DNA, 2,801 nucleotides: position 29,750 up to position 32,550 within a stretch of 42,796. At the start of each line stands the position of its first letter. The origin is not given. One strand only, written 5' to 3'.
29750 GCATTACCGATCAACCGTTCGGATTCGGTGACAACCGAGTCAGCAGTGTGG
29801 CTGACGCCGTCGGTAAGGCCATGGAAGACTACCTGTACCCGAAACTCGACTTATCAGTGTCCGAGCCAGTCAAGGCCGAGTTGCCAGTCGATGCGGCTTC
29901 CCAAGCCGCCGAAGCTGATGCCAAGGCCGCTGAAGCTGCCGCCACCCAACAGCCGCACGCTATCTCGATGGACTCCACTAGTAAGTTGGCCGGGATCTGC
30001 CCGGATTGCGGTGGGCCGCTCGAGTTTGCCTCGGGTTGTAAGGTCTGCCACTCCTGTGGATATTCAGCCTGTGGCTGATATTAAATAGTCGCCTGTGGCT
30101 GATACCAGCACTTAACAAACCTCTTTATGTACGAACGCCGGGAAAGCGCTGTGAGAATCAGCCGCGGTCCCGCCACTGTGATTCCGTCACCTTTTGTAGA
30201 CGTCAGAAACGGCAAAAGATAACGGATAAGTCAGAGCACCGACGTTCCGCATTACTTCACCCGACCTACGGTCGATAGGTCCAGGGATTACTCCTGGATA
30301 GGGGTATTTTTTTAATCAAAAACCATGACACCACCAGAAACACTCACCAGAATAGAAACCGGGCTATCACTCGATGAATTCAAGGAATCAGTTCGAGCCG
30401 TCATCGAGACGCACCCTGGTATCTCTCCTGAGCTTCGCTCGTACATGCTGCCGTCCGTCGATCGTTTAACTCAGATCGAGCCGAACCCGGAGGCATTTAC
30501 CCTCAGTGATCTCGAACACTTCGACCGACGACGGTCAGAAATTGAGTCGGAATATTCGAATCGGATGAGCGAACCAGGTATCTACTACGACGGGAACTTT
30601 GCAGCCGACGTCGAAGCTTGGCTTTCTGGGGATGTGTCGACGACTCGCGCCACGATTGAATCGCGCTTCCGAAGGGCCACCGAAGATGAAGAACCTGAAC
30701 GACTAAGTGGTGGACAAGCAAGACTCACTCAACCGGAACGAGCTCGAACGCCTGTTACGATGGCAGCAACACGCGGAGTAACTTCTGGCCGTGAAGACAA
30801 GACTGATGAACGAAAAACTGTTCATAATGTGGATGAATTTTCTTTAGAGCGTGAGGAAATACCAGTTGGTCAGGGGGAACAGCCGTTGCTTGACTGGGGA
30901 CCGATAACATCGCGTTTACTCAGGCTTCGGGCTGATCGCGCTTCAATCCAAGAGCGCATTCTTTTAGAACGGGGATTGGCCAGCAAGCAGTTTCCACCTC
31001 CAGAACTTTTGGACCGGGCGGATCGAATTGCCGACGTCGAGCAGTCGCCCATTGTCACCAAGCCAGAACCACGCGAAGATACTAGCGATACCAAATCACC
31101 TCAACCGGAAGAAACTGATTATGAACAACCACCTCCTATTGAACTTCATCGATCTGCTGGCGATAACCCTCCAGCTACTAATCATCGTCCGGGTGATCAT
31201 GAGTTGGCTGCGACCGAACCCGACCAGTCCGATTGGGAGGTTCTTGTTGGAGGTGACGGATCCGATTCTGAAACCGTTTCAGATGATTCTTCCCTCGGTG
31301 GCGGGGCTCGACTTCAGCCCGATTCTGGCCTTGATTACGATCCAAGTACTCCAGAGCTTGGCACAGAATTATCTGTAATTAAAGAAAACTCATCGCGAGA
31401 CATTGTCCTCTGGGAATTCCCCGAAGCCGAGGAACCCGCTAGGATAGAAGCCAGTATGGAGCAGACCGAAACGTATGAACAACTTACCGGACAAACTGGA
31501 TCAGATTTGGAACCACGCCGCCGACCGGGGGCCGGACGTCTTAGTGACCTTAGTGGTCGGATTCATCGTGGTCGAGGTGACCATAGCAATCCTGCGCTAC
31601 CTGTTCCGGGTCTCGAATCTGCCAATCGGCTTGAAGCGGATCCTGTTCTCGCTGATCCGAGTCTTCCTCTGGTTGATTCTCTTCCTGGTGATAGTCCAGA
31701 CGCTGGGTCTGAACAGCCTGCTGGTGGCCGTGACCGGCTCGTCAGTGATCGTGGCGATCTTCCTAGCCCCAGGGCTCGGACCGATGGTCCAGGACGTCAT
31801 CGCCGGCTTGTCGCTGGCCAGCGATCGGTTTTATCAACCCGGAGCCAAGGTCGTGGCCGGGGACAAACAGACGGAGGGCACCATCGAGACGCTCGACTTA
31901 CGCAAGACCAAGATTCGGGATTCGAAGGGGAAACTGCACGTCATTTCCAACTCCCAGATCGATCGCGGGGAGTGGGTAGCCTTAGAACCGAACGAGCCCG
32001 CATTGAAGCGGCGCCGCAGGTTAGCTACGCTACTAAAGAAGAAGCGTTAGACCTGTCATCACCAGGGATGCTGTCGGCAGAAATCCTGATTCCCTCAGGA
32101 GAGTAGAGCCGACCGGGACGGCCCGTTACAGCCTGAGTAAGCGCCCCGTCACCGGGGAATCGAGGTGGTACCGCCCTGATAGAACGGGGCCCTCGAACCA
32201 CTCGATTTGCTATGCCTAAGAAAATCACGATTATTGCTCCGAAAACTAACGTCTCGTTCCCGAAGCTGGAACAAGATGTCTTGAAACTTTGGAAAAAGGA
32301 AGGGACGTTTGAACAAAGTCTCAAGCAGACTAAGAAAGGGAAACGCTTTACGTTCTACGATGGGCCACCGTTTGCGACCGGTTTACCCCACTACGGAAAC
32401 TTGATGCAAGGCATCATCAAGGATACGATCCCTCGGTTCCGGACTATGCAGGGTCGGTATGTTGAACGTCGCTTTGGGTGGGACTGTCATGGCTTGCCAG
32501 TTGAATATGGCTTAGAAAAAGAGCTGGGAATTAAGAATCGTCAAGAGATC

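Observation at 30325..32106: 593-codon ORF that contains yggT and an MscS-like gene in a different frame of the same strand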

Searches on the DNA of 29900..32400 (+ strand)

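Call 5: search_rna_families(source=window, start=29900, end=32400, threshold=evalue, max_evalue=10, show_alignments=4)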
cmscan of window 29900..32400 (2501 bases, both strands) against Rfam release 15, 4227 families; matches with E-value up to 10: 6.
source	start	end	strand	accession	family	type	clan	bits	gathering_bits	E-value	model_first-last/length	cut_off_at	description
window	30114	30290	+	RF01482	AdoCbl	Cis-reg; riboswitch;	CL00101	43.2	50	5.2e-06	1-149/149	no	AdoCbl (Cobalamin/B12) riboswitch aptamer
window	32038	32197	+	RF00230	T-box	Cis-reg; leader;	-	39.5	93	1.2e-06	1-219/219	no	T-box leader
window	31797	31845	+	RF03163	c4-a1b1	Gene; antisense;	CL00128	25.7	46.7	0.001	1-53/53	no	a1, b1 targets of C4 antisense RNA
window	31365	31398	+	RF02925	6A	Gene; sRNA;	-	17.4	41.2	9.3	1-52/52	no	6A RNA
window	31713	31833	+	RF02232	sX13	Gene; sRNA;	-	17.3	50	3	1-115/115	no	Xanthomonadaceae sRNA sX13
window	31249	31307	+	RF01130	sR46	Gene; snRNA; snoRNA; CD-box;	-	16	50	1.4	1-56/56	no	Small nucleolar RNA sR46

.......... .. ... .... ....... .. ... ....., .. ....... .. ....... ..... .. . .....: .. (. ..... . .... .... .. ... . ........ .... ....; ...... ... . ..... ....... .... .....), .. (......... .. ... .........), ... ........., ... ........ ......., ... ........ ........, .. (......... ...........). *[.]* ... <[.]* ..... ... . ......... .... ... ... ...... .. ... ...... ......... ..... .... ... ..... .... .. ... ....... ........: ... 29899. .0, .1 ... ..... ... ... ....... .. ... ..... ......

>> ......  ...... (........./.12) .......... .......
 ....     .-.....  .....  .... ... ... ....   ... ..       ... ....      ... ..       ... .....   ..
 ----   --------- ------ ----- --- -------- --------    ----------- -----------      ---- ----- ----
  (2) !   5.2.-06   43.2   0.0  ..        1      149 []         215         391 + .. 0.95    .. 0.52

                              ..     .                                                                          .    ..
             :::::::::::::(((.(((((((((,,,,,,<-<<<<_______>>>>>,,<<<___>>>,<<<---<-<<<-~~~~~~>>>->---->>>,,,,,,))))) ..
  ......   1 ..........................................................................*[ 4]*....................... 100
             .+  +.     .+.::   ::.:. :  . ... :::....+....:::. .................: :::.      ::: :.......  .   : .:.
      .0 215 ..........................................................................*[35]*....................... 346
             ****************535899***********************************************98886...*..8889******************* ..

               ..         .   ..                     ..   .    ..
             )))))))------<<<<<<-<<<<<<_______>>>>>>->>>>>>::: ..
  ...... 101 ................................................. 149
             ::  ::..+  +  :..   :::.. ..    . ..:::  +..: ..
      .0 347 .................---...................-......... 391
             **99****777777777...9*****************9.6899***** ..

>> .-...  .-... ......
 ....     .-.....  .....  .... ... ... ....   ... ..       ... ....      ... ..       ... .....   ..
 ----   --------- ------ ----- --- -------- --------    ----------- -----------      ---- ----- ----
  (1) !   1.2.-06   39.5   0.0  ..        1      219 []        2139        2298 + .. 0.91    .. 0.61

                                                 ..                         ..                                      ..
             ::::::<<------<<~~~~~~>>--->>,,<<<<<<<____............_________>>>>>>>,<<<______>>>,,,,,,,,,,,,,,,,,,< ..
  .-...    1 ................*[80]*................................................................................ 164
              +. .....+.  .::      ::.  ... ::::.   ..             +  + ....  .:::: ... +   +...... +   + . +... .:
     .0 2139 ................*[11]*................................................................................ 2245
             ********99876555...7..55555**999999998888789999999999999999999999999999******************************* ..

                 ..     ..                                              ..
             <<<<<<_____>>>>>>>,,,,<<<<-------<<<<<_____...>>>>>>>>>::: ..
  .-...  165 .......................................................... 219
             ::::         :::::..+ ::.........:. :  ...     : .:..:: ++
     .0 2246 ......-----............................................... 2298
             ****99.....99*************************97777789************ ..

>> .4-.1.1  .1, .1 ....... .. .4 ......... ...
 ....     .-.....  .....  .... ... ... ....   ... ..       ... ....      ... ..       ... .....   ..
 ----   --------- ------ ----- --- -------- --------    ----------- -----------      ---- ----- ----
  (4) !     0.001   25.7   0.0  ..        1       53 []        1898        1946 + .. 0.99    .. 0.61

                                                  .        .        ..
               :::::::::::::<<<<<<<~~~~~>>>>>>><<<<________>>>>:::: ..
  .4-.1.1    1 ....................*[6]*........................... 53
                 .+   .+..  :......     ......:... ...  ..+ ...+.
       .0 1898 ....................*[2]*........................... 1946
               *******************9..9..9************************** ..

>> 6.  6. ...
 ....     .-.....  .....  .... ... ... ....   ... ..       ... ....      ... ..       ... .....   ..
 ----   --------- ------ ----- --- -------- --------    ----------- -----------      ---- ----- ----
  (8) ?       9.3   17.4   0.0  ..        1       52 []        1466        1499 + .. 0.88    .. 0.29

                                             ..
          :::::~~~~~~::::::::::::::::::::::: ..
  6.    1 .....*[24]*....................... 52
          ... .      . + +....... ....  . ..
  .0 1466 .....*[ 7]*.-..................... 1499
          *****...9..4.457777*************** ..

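Call 32: search_rna_families(sources=[L001, L002], threshold=evalue, max_evalue=1, show_alignments=3)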
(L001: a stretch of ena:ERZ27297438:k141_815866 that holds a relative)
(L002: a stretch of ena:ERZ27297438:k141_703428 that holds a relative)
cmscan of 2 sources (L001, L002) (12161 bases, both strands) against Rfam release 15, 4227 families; matches with E-value up to 1: 6.
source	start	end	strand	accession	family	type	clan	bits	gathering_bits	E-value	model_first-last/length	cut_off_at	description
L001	3602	3691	+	RF00005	tRNA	Gene; tRNA;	CL00001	56.1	29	3.9e-10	1-71/71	no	tRNA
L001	3637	3691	-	RF04351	Plastid-psbl-rps4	Cis-reg;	-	35.6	68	0.00016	1-53/53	no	Plastid-psbl-rps4 3UTR RNA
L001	1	82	+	RF00174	Cobalamin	Cis-reg; riboswitch;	CL00101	27.6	31.5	0.00081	51-189/189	5'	Cobalamin riboswitch aptamer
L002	1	82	+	RF00174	Cobalamin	Cis-reg; riboswitch;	CL00101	27.6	31.5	0.00081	51-189/189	5'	Cobalamin riboswitch aptamer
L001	2939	2991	+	RF01149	sR10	Gene; snRNA; snoRNA; CD-box;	-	25.5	45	0.0051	1-54/54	no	Small nucleolar RNA sR10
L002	496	559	-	RF02837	anti-hemB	Gene; sRNA;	-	21.5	49.5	0.24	1-81/81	no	Burkholderia RNA 7 (anti-hemB)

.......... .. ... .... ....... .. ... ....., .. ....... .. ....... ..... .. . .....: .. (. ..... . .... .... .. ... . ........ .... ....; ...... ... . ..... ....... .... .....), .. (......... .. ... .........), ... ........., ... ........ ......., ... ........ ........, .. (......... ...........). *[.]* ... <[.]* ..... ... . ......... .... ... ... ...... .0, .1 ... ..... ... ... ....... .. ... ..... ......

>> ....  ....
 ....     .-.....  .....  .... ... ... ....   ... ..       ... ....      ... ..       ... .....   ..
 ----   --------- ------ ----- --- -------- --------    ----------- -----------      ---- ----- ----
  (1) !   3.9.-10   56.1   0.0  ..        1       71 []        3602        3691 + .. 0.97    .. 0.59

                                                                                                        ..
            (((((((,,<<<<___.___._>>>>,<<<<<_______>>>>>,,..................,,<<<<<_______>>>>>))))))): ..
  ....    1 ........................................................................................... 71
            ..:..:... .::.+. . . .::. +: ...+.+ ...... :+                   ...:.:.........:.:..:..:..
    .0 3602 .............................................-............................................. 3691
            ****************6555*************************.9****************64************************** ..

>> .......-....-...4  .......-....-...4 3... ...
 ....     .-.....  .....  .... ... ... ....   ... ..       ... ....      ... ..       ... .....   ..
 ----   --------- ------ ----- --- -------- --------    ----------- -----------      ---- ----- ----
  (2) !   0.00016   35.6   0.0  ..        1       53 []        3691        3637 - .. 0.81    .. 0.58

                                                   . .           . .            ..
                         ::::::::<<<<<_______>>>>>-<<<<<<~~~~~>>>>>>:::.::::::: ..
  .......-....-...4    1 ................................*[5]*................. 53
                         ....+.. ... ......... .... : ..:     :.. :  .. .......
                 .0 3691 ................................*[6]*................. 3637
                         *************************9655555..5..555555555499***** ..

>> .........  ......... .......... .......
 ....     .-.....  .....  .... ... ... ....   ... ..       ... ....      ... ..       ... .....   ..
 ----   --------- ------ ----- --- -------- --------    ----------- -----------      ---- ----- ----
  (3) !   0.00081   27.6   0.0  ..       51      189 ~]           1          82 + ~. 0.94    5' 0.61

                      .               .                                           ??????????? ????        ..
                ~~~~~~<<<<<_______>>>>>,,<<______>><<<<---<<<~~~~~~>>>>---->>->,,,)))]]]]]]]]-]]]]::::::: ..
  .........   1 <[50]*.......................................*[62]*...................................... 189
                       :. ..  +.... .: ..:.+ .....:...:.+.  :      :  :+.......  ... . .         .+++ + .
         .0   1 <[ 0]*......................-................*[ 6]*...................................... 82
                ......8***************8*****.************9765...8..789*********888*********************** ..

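Call 35: search_rna_families(source=L085, start=8400, end=12200, threshold=evalue, max_evalue=1, show_alignments=1)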
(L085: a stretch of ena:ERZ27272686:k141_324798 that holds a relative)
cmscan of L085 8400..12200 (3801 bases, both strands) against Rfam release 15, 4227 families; matches with E-value up to 1: 8.
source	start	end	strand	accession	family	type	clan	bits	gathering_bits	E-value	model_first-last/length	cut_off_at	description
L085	11948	12037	+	RF00005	tRNA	Gene; tRNA;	CL00001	48.9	29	1.2e-08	1-71/71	no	tRNA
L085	9187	9275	+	RF00005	tRNA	Gene; tRNA;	CL00001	48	29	2.2e-08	1-71/71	no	tRNA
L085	11983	12037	-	RF04351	Plastid-psbl-rps4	Cis-reg;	-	34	68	0.00014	1-53/53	no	Plastid-psbl-rps4 3UTR RNA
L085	9167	9341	+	RF02223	sX4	Gene; sRNA;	-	25.7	70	0.014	1-167/167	no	Proteobacterial sRNA sX4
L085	10395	10461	-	RF01680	P5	Gene; sRNA;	-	24.2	60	0.41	1-71/71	no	Pseudomonas sRNA P5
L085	9421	9496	+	RF03685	MIR9677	Gene; miRNA;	-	24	90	0.29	1-87/87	no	MIR9677 microRNA precursor family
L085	10545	10645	+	RF02989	gntR-DTE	Gene; sRNA;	-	23.9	63.6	0.18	1-119/119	no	gntR-DTE RNA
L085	9224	9275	-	RF04351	Plastid-psbl-rps4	Cis-reg;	-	23.2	68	0.12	1-53/53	no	Plastid-psbl-rps4 3UTR RNA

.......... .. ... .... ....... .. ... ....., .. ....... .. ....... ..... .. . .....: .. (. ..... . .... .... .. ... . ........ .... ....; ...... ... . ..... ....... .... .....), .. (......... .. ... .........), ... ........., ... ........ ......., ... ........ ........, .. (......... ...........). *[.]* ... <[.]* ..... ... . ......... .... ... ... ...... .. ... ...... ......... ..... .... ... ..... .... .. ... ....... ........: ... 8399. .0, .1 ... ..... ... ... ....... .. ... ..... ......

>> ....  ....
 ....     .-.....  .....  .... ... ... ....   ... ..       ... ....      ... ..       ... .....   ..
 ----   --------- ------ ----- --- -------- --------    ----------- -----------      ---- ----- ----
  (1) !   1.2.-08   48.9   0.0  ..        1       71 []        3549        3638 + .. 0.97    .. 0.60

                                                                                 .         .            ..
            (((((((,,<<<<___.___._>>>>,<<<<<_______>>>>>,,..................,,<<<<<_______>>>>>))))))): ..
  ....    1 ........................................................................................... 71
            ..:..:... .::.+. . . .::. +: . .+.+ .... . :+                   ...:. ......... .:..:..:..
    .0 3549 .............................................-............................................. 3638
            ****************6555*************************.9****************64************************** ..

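Call 42: search_rna_families(source=L089, start=3600, end=5900, threshold=evalue, max_evalue=1, show_alignments=2)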
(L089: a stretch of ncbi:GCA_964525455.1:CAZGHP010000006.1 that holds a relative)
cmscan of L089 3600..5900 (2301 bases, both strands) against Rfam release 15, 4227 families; matches with E-value up to 1: 1.
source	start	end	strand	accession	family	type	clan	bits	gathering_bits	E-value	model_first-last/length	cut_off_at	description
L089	3750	3870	+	RF00174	Cobalamin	Cis-reg; riboswitch;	CL00101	50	31.5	5.9e-11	1-189/189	no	Cobalamin riboswitch aptamer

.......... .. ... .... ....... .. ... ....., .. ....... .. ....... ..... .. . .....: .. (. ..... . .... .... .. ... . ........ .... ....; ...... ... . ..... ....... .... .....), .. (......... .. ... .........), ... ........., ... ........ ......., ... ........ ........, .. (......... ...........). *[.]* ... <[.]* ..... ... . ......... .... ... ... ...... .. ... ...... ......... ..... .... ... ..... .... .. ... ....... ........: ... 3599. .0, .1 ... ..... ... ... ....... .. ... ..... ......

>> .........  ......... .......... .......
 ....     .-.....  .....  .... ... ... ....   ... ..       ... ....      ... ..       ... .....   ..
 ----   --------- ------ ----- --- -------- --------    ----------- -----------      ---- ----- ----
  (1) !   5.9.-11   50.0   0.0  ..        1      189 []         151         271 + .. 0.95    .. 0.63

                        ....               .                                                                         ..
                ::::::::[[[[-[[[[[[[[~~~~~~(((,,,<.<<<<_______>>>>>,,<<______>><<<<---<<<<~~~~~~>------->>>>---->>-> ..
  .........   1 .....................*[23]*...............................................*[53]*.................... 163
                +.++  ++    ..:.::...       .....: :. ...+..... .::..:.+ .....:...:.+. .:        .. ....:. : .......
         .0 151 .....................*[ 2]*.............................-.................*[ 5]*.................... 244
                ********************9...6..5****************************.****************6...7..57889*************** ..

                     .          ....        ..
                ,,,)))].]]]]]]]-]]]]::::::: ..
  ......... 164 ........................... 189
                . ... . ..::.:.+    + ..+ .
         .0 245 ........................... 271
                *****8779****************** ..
